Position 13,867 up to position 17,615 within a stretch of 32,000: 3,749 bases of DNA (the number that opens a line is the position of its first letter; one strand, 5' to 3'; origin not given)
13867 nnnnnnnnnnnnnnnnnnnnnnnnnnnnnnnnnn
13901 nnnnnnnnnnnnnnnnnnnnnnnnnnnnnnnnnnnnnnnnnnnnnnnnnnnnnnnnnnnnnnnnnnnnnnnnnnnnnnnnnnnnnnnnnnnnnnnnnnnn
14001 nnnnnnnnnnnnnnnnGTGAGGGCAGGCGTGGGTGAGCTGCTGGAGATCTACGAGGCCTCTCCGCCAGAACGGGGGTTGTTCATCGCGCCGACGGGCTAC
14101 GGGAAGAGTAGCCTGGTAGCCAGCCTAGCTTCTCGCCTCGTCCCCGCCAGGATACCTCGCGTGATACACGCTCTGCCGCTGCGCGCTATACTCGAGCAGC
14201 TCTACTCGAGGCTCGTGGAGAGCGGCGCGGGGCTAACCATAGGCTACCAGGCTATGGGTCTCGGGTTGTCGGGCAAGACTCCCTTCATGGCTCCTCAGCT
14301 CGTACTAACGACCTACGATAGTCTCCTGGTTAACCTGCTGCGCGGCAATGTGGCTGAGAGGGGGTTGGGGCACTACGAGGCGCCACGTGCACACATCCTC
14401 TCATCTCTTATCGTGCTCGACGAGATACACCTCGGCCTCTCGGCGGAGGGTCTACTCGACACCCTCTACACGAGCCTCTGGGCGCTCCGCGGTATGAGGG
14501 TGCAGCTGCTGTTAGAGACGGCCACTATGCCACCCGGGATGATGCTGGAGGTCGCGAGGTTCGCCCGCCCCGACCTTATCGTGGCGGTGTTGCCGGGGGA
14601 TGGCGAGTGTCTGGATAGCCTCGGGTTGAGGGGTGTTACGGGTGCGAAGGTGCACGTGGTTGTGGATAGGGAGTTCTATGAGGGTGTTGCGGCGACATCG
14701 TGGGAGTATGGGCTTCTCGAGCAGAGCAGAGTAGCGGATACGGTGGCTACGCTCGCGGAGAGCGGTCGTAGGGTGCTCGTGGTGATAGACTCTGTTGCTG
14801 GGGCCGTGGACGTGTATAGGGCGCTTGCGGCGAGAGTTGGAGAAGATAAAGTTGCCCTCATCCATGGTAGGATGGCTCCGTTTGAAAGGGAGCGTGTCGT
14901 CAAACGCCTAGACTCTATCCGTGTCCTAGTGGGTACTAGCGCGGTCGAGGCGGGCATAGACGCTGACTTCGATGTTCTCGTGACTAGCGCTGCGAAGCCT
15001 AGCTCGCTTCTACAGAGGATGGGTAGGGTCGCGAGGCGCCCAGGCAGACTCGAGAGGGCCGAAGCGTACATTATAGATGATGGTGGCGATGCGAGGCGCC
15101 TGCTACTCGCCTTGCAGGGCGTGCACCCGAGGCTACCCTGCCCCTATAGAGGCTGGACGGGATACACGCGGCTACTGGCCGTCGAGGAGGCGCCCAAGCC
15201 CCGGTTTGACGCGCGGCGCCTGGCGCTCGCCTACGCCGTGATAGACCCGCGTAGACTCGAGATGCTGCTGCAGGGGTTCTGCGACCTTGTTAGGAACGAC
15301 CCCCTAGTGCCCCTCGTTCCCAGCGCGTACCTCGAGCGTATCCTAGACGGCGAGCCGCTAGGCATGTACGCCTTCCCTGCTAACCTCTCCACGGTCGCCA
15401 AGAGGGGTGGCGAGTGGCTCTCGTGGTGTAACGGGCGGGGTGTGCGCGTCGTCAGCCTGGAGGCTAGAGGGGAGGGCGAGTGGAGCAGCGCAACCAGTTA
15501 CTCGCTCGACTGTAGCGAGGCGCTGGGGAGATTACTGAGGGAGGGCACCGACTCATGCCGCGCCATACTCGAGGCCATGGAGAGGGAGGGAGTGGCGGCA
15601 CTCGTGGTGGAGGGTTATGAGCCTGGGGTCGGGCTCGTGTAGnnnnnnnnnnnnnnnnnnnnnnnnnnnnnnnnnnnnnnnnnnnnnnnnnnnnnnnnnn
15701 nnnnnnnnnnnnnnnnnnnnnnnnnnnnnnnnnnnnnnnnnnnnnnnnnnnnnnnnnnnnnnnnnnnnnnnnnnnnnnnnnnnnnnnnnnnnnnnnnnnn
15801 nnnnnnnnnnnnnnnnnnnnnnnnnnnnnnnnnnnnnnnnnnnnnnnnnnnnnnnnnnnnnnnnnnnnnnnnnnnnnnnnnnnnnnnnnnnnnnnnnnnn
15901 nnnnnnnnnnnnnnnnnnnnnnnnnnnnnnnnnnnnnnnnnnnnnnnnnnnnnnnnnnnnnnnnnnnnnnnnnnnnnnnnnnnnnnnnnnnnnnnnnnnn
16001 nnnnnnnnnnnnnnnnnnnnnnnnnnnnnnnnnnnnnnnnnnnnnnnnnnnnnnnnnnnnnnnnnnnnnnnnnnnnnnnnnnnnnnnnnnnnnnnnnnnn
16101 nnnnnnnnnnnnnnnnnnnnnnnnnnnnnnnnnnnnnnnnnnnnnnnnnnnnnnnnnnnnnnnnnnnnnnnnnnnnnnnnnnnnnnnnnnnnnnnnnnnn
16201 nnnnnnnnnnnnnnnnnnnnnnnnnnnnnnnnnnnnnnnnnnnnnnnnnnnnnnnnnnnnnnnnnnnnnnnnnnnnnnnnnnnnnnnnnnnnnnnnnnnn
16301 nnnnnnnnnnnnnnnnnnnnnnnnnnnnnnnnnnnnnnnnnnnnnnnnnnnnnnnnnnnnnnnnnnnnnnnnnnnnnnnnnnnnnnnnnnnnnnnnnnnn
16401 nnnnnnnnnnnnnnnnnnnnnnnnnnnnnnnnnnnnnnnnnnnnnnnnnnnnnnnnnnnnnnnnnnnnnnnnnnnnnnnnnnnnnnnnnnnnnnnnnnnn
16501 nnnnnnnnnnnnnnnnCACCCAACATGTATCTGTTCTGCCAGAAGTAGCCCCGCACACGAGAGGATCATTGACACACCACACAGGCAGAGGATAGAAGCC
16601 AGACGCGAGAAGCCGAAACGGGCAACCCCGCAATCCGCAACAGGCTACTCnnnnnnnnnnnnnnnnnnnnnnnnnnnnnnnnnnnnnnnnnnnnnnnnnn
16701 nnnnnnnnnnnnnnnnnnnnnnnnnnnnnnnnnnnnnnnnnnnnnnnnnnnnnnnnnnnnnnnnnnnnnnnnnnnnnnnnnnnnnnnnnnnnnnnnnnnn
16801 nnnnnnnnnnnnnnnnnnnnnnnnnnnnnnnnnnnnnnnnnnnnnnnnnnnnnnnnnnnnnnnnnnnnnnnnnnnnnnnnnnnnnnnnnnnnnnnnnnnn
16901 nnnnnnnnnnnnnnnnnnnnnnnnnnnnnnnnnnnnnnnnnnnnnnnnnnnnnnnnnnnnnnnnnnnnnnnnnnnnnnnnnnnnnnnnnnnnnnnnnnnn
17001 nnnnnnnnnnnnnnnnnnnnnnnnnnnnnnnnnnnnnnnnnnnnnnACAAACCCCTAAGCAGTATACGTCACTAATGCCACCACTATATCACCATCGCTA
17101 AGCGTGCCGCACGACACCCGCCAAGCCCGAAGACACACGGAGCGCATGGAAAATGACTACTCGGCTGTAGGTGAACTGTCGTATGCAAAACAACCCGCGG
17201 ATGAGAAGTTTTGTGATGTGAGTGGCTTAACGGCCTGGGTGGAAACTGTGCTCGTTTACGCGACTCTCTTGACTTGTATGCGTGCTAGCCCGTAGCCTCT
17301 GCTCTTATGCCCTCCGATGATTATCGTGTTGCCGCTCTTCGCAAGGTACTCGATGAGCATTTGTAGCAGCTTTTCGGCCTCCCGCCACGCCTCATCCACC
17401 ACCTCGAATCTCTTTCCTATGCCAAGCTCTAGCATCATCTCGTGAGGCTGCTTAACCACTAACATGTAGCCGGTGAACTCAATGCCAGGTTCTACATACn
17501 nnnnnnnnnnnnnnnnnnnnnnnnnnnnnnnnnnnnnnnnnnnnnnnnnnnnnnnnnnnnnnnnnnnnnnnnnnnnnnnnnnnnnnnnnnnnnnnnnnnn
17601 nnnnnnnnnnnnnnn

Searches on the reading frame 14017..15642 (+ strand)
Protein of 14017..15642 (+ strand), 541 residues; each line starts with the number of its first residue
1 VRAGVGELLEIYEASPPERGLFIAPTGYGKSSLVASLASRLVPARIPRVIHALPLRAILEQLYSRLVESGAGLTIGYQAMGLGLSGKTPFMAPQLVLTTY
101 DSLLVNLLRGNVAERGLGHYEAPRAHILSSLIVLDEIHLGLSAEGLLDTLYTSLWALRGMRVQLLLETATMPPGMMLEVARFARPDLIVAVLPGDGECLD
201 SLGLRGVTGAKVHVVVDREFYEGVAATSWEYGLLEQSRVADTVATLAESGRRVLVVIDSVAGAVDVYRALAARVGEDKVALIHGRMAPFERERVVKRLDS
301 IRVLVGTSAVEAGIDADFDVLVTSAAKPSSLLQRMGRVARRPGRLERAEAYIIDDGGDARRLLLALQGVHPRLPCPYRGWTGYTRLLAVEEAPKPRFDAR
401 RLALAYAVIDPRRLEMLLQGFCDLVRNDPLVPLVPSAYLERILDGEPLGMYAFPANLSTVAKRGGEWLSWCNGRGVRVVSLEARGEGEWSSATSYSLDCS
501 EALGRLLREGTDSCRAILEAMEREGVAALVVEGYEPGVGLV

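Call 8: search_protein_families(library=ncbifam, proteins=[window:14017-15642:+], max_evalue=0.01)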
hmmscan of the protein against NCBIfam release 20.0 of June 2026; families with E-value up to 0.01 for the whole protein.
window:14017-15642:+ (541 aa): 17 families
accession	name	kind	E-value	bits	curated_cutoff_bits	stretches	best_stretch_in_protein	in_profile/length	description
TIGR01587.1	cas3_core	equivalog_domain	8.2e-38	130.4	102.45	1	23-356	5-335/358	CRISPR-associated helicase Cas3'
TIGR02621.3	cas3_GSU0051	exception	9.6e-29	100.8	400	1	130-355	169-387/854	type I-G CRISPR-associated helicase/endonuclease Cas3g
NF007248.0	PRK09694.1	equivalog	5.3e-13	47.9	569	1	239-349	549-669/878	CRISPR-associated helicase/endonuclease Cas3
TIGR04121.1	DEXH_lig_assoc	equivalog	9.7e-10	36.8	850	1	19-347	30-352/804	ligase-associated DNA damage response DEXH box helicase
TIGR03158.1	cas3_cyano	exception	7e-09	35.3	69.1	1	247-338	269-356/357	type I-D CRISPR-associated helicase Cas3'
NF008168.0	PRK10917.2-2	equivalog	1.9e-07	29.8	718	1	260-316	594-653/795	ATP-dependent DNA helicase RecG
NF008166.0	PRK10917.1-4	equivalog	1e-06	27.1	864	1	261-317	514-572/705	ATP-dependent DNA helicase RecG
NF008165.0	PRK10917.1-3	equivalog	1.9e-06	26.7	711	1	260-338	492-577/692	ATP-dependent DNA helicase RecG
NF008164.0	PRK10917.1-2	equivalog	2.6e-06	26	785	1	261-340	505-589/704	ATP-dependent DNA helicase RecG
TIGR00643.1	recG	equivalog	5.4e-06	25.4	659.4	1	245-340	443-552/629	ATP-dependent DNA helicase RecG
NF008163.0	PRK10917.1-1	equivalog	5.7e-06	24.9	796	1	238-316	483-558/692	ATP-dependent DNA helicase RecG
NF008170.0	PRK10917.2-4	equivalog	8.5e-06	24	975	1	260-340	628-715/826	ATP-dependent DNA helicase RecG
NF008167.0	PRK10917.2-1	equivalog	0.00087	17.5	995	1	262-317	545-603/744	ATP-dependent DNA helicase RecG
TIGR00580.2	mfd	equivalog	0.00099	17.6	800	1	249-340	641-738/907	transcription-repair coupling factor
NF053632.1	heli_RadD_YejH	equivalog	0.0048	15.2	720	0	239-340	239-341/573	DNA repair helicase RadD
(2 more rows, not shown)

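Call 9: search_protein_families(library=pfam, proteins=[window:14017-15642:+], max_evalue=0.01)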
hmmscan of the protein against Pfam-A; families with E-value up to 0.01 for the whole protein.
window:14017-15642:+ (541 aa): 5 families
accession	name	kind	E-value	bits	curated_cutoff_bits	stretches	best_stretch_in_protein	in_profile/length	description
PF22590.2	Cas3-like_C_2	-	1.1e-18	67.9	27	1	250-341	2-104/106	CRISPR-associated nuclease/helicase Cas3, C-terminal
PF00271.37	Helicase_C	-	2.4e-11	44.3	23.5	1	246-340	11-108/110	Helicase conserved C-terminal domain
PF00270.35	DEAD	-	3.6e-10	40.3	26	1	21-172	18-161/167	DEAD/DEAH box helicase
PF04851.21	ResIII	-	8.1e-05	23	22.5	1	17-141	23-138/164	Type III restriction enzyme, res subunit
PF13401.12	AAA_22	-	0.0028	18.4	27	0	21-154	9-107/130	AAA domain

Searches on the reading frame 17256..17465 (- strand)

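Call 79: search_protein_families(library=pfam, proteins=[window:17256-17465:-], max_evalue=0.01)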
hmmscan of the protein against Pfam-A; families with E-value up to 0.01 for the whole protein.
window:17256-17465:- (69 aa): 1 family
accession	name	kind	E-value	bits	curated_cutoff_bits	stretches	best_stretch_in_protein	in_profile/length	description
PF03787.20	RAMPs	-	0.0047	17.9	22.1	1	21-60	155-187/189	RAMP superfamily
